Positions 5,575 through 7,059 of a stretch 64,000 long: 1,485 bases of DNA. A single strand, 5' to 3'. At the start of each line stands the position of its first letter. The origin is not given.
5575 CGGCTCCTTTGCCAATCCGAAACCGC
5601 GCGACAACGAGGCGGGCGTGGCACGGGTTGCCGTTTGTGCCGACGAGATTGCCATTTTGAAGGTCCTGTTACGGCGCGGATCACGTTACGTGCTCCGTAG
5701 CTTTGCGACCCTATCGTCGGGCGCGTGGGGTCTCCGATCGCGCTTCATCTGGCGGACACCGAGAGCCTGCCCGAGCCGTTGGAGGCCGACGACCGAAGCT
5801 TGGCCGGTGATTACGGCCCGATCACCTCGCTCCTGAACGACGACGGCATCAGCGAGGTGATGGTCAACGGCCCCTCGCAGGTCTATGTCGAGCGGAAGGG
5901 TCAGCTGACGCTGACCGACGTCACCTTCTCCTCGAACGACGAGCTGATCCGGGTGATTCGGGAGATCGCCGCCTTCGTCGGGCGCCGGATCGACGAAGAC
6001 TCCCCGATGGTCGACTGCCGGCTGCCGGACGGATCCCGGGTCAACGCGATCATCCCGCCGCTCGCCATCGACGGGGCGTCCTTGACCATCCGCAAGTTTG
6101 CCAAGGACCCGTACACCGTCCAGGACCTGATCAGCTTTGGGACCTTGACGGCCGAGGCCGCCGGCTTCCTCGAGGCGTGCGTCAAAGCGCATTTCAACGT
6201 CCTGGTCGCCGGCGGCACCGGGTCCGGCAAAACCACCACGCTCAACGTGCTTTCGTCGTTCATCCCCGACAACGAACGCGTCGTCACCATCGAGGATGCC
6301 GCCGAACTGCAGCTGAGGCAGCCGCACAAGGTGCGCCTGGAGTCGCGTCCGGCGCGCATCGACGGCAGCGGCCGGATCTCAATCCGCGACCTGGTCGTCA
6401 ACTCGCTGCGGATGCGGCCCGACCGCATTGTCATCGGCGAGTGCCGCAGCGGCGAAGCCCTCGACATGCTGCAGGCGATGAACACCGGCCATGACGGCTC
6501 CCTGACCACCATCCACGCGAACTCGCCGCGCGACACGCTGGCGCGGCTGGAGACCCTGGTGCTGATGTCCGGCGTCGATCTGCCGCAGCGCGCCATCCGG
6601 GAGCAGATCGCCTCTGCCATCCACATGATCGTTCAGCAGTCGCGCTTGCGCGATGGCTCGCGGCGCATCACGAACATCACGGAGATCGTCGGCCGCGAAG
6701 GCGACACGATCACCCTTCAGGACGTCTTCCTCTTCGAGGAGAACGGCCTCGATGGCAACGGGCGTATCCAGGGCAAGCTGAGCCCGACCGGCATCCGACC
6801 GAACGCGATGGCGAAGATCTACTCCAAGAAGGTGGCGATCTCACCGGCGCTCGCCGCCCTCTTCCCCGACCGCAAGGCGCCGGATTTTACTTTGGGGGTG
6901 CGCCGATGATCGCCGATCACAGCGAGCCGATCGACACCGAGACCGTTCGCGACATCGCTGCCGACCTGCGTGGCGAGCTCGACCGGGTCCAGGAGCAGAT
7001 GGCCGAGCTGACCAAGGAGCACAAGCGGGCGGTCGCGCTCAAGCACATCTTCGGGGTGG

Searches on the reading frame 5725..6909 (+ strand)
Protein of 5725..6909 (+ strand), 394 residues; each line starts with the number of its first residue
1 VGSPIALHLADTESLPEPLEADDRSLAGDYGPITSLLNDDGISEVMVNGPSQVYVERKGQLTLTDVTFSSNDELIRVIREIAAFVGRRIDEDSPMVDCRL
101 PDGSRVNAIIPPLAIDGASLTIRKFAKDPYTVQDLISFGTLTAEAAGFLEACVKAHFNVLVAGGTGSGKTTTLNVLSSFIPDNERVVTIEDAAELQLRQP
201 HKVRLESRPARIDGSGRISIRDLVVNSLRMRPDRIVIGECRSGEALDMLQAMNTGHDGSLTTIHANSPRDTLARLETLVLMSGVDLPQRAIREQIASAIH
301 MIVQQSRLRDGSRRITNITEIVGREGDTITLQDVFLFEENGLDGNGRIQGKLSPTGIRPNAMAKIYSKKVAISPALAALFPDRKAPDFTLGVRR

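Call 18: find_encoding_contigs(protein=window:5725-6909:+, flank=10000, max_places=1)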
Protein window:5725-6909:+ (394 aa): no gene with exactly this product is on record in the collection.

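Call 20: search_protein_families(library=pfam, proteins=[window:5725-6909:+], max_evalue=0.00001)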
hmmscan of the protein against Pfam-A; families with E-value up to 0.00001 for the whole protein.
window:5725-6909:+ (394 aa): 1 family
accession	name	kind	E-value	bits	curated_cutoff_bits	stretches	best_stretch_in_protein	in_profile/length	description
PF00437.27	T2SSE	-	2.5e-65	221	24.9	1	29-308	4-278/370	Type II/IV secretion system protein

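Call 83: search_protein_families(library=ncbifam, proteins=[window:5725-6909:+], max_evalue=0.00001)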
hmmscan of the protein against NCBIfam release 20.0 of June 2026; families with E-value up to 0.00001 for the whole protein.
window:5725-6909:+ (394 aa): 17 families
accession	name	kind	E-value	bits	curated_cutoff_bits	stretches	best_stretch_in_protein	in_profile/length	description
TIGR03819.1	heli_sec_ATPase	hypoth_equivalog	1.5e-94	317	373.15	1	30-319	52-339/340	TadA family conjugal transfer-associated ATPase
TIGR02788.1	VirB11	equivalog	3.6e-72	243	249.95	2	145-318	133-306/308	P-type DNA transfer ATPase VirB11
TIGR02782.1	TrbB_P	equivalog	2.1e-68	230.9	304.55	1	33-323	14-295/303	P-type conjugative transfer ATPase TrbB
NF058587.1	archaellum_moto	equivalog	2.7e-60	204.6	550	1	30-338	147-452/527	archaellum flagellar ATPase motor FlaI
NF010469.0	PRK13894.1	subfamily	6.7e-57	193.2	508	1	24-325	17-311/320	conjugal transfer ATPase TrbB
NF010475.0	PRK13900.1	equivalog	5.5e-56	190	389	2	147-318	151-322/333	type IV secretion system ATPase VirB11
NF010407.0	PRK13833.1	subfamily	8.3e-46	156.9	499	1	34-323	23-302/323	conjugal transfer protein TrbB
NF010425.0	PRK13851.1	equivalog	7.5e-42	143.4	461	2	145-305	151-312/344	type IV secretion system protein VirB11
NF053672.1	bindosome_BasE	exception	2.7e-37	128.7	1000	1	64-328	177-434/512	bindosome assembly system ATPase subunit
TIGR01420.1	pilT_fam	subfamily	2.2e-17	63.3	319.1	1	148-320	114-281/343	PilT/PilU family type 4a pilus ATPase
NF041000.1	ATPase_ComGA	equivalog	7.9e-17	61.1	300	1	145-280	116-247/267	competence type IV pilus ATPase ComGA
TIGR02525.1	plasmid_TraJ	equivalog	9.9e-15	54.4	368.3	1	150-314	143-306/372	plasmid transfer ATPase TraJ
NF007755.0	PRK10436.1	equivalog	3.9e-14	52.2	617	1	136-306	199-353/465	type II secretion system protein GspE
TIGR02533.1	type_II_gspE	equivalog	1.4e-13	50.4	630.25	1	119-276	207-357/486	type II secretion system ATPase GspE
TIGR02538.1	type_IV_pilB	equivalog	5.8e-13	48.3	675.65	1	138-305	298-449/564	type IV-A pilus assembly ATPase PilB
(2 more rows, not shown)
